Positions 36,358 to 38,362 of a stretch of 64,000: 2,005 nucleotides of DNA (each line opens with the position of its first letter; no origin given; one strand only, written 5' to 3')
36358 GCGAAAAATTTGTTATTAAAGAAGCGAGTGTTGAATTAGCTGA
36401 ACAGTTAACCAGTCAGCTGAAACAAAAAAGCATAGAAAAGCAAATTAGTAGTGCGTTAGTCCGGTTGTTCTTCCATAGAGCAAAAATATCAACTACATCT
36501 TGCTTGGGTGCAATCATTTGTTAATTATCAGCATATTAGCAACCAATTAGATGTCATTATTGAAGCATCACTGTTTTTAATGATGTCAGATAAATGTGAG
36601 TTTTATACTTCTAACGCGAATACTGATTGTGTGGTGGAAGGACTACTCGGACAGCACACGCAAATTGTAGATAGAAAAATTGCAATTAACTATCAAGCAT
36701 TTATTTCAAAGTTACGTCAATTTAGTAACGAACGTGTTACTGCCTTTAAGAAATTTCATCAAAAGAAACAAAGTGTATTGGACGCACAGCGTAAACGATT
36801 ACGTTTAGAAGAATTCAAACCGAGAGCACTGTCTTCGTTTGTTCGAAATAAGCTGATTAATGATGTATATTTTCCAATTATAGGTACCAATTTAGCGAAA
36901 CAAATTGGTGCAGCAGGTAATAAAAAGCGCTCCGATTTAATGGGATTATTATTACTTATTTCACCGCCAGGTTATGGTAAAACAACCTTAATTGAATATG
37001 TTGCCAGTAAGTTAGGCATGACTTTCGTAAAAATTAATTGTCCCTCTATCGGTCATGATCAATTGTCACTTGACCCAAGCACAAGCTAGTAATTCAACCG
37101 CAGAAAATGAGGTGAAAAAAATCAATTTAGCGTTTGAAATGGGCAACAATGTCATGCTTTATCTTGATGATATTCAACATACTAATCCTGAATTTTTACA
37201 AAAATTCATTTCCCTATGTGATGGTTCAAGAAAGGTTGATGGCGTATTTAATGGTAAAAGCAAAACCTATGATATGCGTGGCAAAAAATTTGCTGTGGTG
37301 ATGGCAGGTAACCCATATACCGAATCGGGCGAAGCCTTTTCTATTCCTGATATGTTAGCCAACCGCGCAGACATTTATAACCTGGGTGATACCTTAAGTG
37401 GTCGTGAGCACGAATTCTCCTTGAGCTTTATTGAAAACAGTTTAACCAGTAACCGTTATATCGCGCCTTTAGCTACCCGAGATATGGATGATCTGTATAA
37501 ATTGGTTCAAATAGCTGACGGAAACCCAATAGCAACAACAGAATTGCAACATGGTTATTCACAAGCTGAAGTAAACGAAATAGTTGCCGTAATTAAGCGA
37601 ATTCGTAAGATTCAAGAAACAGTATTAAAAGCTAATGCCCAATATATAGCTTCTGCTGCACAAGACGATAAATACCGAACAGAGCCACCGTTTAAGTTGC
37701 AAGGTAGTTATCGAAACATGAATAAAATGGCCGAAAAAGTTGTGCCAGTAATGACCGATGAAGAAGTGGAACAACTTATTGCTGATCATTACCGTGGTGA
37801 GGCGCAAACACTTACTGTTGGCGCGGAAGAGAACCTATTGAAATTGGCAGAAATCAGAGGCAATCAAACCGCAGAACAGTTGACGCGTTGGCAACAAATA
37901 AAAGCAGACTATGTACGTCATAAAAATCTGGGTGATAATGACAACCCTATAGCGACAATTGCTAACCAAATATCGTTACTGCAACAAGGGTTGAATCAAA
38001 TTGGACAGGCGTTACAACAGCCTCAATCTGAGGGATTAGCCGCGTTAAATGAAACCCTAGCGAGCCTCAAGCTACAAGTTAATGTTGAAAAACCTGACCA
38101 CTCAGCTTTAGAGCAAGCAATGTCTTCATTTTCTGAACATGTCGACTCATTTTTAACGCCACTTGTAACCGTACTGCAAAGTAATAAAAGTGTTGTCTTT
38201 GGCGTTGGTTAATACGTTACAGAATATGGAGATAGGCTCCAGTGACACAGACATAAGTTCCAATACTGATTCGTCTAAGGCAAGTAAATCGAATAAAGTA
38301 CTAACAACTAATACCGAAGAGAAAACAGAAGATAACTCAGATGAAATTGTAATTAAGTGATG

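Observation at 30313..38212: NfeD–flotillin pair followed by ~5.1 kb encoding a giant (~1,700 aa) MoxR/dynein-type AAA+ protein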

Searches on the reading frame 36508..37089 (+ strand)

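Call 5: search_protein_families(library=pfam, proteins=[window:36508-37089:+], max_evalue=0.01)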
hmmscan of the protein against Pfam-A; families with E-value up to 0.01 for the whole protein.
window:36508-37089:+ (193 aa): 3 families
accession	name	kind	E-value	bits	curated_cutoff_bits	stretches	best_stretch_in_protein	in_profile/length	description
PF00004.35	AAA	-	1.6e-07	32.3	21.2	1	148-182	1-35/131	ATPase family associated with various cellular activities (AAA)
PF05496.18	RuvB_N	-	5.4e-06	26.7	27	1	133-183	21-71/159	Holliday junction DNA helicase RuvB P-loop domain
PF13401.12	AAA_22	-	0.00036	21.3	27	1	146-180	6-43/130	AAA domain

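Call 6: search_protein_families(library=ncbifam, proteins=[window:36508-37089:+], max_evalue=0.01)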
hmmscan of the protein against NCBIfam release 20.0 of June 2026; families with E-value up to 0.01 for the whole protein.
window:36508-37089:+ (193 aa): 8 families
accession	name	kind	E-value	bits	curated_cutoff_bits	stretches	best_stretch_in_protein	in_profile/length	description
NF000868.0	PRK00080.1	equivalog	3.6e-06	26.1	282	1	128-183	36-89/330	Holliday junction branch migration DNA helicase RuvB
TIGR00635.1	ruvB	equivalog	8.3e-06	25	299.05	1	135-181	20-66/305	Holliday junction branch migration DNA helicase RuvB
NF003229.0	PRK04195.1-5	equivalog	0.00079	18.2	280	1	145-178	44-77/413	replication factor C large subunit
NF042959.1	IteA_antiphage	equivalog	0.001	18.3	510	1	147-180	127-160/367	anti-phage ATPase IteA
TIGR01243.1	CDC48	subfamily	0.0021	16.4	802.65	1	148-181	215-248/733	CDC48 family AAA ATPase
NF009883.0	PRK13341.1-4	equivalog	0.0046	14.9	668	1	141-180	51-90/729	AAA family ATPase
NF041006.2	cell_div_CdvC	equivalog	0.0059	15.6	650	1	148-181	137-170/370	cell division protein CdvC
NF033453.1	BREX_3_BrxF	hypoth_equivalog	0.0091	15.7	50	0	142-178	13-49/149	BREX-3 system P-loop-containing protein BrxF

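Call 8: search_protein_families(library=padloc, proteins=[window:36508-37089:+], max_evalue=0.1)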
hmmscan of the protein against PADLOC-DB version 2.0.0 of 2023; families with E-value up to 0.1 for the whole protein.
window:36508-37089:+ (193 aa): 6 families
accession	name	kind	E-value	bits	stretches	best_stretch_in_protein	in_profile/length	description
PDLC04232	IetA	-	3.9e-05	21.2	1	92-176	66-147/330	-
PDLC02196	IetA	-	0.00022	18.8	1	145-178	122-155/374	-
PDLC00915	TRIP13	-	0.0029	15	1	140-175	58-93/302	TRIP13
PDLC04140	mad8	-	0.0043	14.6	1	144-175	26-59/314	mads_8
PDLC02195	IetA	-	0.01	13.2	1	148-174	140-166/395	-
PDLC02497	BrxF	-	0.017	12.9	1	144-177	18-51/158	BrxF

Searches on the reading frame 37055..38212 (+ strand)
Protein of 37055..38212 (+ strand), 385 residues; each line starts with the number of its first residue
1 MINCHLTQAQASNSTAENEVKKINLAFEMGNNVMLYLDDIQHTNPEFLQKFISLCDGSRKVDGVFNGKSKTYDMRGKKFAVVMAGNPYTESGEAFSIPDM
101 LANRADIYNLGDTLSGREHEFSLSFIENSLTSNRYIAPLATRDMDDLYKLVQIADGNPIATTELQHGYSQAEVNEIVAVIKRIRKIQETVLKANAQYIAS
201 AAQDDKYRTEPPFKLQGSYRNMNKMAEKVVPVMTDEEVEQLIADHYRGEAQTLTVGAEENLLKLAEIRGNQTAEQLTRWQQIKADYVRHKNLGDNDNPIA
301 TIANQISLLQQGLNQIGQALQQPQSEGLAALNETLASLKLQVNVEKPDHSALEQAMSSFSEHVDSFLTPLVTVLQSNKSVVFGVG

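Call 5: search_protein_families(library=pfam, proteins=[window:37055-38212:+], max_evalue=0.01)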
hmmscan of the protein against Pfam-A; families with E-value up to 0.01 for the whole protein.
window:37055-38212:+ (385 aa): 1 family
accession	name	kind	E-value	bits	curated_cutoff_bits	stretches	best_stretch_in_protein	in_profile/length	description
PF07728.20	AAA_5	-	0.0063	17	22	0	25-89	60-125/139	AAA domain (dynein-related subfamily)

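Call 6: search_protein_families(library=ncbifam, proteins=[window:37055-38212:+], max_evalue=0.01)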
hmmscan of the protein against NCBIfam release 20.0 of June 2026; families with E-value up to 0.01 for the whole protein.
window:37055-38212:+ (385 aa): 0 families

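Call 8: search_protein_families(library=padloc, proteins=[window:37055-38212:+], max_evalue=0.1)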
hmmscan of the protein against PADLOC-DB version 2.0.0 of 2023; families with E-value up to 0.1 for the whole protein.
window:37055-38212:+ (385 aa): 0 families
